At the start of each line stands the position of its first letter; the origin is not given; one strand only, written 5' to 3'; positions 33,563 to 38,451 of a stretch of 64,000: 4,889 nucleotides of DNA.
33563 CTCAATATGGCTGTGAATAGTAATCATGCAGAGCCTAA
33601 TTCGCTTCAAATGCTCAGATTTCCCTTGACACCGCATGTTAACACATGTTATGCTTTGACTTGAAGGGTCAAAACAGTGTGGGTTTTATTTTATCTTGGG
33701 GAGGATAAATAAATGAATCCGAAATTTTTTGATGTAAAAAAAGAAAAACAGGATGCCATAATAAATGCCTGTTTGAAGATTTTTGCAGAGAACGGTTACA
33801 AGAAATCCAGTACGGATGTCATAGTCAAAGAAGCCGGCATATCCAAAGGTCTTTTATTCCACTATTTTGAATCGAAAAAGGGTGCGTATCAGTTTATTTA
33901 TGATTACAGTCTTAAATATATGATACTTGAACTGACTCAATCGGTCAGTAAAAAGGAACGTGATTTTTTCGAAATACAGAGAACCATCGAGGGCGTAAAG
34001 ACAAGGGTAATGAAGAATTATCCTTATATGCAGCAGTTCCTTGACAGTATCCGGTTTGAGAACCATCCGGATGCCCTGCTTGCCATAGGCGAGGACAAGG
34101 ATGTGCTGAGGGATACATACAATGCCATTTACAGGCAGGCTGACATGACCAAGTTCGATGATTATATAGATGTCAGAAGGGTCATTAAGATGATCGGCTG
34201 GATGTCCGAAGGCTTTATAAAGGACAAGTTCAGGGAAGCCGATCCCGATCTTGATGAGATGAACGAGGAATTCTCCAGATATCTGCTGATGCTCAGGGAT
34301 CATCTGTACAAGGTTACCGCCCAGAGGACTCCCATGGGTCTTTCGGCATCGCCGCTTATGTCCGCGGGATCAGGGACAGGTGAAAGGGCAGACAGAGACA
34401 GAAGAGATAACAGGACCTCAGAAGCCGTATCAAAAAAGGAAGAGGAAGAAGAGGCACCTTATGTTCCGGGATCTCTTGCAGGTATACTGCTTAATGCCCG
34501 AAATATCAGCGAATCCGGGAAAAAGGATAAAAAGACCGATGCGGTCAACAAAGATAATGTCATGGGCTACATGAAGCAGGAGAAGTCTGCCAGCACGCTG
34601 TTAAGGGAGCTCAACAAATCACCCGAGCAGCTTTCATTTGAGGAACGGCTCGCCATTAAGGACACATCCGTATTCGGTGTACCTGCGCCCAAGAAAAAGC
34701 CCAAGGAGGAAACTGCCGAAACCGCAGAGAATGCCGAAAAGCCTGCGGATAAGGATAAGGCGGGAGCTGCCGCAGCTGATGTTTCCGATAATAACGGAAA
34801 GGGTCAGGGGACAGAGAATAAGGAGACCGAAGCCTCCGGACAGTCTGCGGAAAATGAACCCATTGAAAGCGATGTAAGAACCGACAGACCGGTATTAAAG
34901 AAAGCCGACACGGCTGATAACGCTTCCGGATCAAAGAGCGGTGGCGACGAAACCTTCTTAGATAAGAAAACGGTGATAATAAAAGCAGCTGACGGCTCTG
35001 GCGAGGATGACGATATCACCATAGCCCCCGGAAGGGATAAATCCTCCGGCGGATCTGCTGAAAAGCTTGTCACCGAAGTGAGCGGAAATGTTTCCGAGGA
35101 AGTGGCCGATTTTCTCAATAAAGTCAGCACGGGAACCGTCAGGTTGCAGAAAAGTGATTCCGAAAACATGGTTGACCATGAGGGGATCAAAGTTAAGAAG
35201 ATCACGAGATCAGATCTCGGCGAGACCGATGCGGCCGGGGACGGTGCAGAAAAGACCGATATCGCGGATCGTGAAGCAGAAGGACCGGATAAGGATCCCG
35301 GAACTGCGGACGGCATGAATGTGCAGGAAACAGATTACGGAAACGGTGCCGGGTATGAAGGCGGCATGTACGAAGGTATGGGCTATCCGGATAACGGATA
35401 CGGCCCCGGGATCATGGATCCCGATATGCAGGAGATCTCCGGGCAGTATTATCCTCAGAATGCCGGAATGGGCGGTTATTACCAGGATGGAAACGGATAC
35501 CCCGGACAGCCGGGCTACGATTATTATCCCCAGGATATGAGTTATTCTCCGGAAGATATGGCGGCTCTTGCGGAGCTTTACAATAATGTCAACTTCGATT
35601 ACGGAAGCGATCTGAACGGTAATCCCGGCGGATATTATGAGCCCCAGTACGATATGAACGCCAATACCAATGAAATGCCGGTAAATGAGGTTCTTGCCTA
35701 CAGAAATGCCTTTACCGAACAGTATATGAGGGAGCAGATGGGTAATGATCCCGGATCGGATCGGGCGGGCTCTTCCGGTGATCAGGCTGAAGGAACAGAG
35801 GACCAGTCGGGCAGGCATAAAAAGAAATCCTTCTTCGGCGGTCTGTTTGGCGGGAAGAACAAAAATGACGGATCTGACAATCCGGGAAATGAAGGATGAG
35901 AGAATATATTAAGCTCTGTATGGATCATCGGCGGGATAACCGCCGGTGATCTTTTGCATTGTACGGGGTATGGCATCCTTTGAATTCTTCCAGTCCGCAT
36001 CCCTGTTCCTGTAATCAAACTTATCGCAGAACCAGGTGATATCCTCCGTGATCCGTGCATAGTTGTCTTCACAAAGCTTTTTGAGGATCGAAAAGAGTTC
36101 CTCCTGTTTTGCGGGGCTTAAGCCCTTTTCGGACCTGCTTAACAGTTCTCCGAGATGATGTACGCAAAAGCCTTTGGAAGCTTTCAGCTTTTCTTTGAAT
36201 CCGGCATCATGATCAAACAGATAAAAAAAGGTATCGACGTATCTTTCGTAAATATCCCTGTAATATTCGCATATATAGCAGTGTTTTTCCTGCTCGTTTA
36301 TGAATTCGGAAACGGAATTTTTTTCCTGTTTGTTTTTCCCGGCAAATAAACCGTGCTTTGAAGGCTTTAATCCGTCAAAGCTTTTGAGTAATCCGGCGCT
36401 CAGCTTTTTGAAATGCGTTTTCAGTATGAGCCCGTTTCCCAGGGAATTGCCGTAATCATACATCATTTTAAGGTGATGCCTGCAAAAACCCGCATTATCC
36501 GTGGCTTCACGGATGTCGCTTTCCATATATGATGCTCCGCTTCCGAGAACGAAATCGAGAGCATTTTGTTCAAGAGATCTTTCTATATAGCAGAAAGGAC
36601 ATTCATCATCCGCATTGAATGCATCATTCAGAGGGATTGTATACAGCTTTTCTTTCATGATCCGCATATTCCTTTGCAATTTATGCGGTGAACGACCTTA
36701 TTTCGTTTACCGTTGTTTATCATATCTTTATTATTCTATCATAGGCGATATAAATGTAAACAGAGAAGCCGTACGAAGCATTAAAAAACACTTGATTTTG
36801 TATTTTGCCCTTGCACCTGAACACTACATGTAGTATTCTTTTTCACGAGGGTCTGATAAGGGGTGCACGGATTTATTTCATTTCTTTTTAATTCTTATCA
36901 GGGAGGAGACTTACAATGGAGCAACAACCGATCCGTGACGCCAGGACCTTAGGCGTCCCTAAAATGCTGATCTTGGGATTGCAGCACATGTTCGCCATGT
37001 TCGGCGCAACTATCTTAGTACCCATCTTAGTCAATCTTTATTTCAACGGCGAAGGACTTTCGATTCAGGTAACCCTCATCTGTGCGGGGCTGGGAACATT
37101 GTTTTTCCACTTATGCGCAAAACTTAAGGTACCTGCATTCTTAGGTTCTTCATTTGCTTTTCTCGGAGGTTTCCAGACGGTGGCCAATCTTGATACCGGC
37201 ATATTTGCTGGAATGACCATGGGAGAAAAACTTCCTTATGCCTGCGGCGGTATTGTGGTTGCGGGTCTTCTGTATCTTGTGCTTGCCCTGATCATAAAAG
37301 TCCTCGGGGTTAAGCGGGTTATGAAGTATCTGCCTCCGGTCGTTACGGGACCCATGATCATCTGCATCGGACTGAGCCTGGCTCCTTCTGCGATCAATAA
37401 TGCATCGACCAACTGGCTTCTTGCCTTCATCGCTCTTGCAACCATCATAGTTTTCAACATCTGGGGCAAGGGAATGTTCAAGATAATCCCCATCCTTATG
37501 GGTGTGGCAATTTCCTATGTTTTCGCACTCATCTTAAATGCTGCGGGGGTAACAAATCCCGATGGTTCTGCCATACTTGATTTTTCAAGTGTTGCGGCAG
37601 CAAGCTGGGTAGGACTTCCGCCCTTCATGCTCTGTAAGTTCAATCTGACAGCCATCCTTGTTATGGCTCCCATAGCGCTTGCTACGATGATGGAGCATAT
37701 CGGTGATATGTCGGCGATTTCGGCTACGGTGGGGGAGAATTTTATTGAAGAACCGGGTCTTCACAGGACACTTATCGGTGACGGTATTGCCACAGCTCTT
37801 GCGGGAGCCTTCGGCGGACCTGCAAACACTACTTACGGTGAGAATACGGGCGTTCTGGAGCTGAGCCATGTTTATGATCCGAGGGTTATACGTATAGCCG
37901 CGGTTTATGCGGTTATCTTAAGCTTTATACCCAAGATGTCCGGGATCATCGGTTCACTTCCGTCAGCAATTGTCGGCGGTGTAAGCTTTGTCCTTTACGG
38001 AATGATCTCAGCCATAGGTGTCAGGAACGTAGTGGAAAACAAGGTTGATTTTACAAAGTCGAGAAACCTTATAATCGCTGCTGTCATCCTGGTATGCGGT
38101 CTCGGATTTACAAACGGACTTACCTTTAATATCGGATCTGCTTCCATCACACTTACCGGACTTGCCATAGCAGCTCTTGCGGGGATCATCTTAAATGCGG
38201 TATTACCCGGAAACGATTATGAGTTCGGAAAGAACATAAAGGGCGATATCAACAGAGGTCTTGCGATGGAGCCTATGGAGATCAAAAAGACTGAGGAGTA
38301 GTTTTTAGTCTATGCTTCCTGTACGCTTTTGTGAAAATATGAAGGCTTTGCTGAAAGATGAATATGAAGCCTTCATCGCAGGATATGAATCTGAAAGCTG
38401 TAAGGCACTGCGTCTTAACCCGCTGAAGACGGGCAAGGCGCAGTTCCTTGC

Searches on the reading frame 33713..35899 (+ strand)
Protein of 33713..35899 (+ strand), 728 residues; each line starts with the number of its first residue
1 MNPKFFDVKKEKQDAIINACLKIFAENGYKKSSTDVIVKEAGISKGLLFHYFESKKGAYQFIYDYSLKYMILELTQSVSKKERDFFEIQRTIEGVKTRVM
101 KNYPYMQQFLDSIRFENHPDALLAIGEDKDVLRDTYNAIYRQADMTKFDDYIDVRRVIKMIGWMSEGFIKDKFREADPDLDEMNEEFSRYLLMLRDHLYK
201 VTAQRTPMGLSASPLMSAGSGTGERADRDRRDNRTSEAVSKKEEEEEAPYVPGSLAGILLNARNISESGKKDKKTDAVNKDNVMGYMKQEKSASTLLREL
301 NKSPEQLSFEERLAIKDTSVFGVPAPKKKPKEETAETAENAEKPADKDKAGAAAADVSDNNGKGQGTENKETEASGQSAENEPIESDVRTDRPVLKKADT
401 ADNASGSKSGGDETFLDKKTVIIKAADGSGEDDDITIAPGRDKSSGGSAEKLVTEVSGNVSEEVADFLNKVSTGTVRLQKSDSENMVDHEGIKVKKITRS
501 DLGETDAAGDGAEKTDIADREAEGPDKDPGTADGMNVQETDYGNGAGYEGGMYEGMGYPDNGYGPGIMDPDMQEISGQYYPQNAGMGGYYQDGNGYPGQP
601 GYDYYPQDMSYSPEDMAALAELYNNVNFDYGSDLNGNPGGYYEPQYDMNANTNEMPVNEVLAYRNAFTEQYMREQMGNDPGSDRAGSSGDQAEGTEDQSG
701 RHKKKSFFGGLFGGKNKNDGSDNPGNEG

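Call 7: search_protein_families(library=pfam, proteins=[window:33713-35899:+])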
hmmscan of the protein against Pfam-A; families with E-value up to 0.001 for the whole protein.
window:33713-35899:+ (728 aa): 1 family
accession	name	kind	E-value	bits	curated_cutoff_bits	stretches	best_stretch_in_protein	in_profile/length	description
PF00440.29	TetR_N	-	5.3e-11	42.6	24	1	16-56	1-41/47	Bacterial regulatory proteins, tetR family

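Call 87: search_protein_families(library=ncbifam, proteins=[window:33713-35899:+], max_evalue=0.01)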
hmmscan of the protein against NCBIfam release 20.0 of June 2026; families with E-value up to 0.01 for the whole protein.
window:33713-35899:+ (728 aa): 15 families
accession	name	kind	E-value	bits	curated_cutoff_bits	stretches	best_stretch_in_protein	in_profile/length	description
NF053878.1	FATransRegFadRBac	equivalog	5.6e-09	36.1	200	1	9-92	1-84/190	fatty acid metabolism transcriptional regulator FadR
TIGR03968.1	mycofact_TetR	equivalog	1.7e-08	34.3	224.9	1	10-76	8-74/190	mycofactocin system transcriptional regulator MftR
NF051457.1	acryl_TF_AcuR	equivalog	2.8e-08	33.3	247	1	7-87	13-93/204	acrylate utilization transcriptional regulator AcuR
NF001978.0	PRK00767.1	equivalog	6.8e-08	32.5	118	1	10-82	8-76/197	transcriptional regulator BetI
TIGR03384.1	betaine_BetI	equivalog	1.1e-07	31.8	201.3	1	8-79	5-72/189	choline-binding transcriptional repressor BetI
TIGR03613.1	RutR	equivalog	2.7e-07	30.6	368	1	10-78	7-75/202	pyrimidine utilization regulatory protein R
NF041196.1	ScbR_bind_reg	equivalog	1.2e-06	28.8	150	1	14-57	9-52/191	ScbR family autoregulator-binding transcription factor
NF051852.1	efflux_TF_MtrR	exception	1.3e-06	28.3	280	1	13-100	12-100/205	multidrug efflux system transcriptional repressor MtrR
NF053731.1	TransRegFasRMycb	equivalog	1.1e-05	25.3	330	1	10-78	10-78/199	HTH-type transcriptional activator FasR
NF011584.0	PRK15008.1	equivalog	3.6e-05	23.7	230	1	11-104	18-109/212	HTH-type transcriptional regulator RutR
NF037937.1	septum_RefZ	equivalog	9.1e-05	22.4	180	1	14-81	2-69/195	forespore capture DNA-binding protein RefZ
NF058643.1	TranRegCurRPseudo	equivalog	0.00011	21.9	300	1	13-81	9-77/193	TetR family transcriptional repressor CurR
NF053516.1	TranRepPrsAVib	equivalog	0.00022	21.1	300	1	9-97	4-93/208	TetR family transcriptional repressor PsrA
NF007949.0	PRK10668.1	equivalog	0.0005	19.6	271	1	10-66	10-66/216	multidrug efflux transporter transcriptional repressor AcrR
NF000040.3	Tn10_TetC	equivalog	0.00089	19.5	425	1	12-67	14-69/197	tetracyline resistance-associated transcriptional repressor TetC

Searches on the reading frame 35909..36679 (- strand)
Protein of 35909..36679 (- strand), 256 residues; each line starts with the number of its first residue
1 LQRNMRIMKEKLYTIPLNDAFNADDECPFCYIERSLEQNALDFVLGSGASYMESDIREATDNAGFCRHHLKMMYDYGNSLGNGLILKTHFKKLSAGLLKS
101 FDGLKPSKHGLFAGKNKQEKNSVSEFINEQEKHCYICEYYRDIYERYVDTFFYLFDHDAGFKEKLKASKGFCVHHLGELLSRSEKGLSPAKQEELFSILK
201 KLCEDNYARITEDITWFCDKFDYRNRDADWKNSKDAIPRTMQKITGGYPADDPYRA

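Call 7: search_protein_families(library=pfam, proteins=[window:35909-36679:-])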
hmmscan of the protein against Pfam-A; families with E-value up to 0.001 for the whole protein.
window:35909-36679:- (256 aa): 1 family
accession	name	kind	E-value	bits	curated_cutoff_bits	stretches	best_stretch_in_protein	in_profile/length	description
PF19538.4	DUF6062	-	2.7e-96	322.1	27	1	8-250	1-242/243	Family of unknown function (DUF6062)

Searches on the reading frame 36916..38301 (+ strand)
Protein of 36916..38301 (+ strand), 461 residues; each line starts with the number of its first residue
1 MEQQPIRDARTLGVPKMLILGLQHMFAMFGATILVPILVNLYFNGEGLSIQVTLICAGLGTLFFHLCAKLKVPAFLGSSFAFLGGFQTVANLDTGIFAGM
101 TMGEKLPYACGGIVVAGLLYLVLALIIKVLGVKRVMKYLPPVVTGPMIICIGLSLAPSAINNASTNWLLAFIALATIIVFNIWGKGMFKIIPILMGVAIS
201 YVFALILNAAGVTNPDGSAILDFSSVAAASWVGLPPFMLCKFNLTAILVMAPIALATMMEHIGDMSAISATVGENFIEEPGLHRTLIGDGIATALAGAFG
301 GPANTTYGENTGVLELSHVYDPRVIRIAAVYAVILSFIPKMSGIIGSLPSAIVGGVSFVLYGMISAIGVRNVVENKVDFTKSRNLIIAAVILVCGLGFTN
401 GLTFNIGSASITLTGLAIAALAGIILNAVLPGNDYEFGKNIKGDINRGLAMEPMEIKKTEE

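Call 7: search_protein_families(library=pfam, proteins=[window:36916-38301:+])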
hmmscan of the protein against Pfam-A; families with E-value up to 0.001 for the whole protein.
window:36916-38301:+ (461 aa): 1 family
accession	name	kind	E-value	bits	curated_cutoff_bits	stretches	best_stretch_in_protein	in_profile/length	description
PF00860.26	Xan_ur_permease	-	7.7e-88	295.2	27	1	16-400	2-385/389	Permease family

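Call 70: find_encoding_contigs(protein=window:36916-38301:+, flank=10000, max_places=10)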
Protein window:36916-38301:+ (461 aa): no gene with exactly this product is on record in the collection.
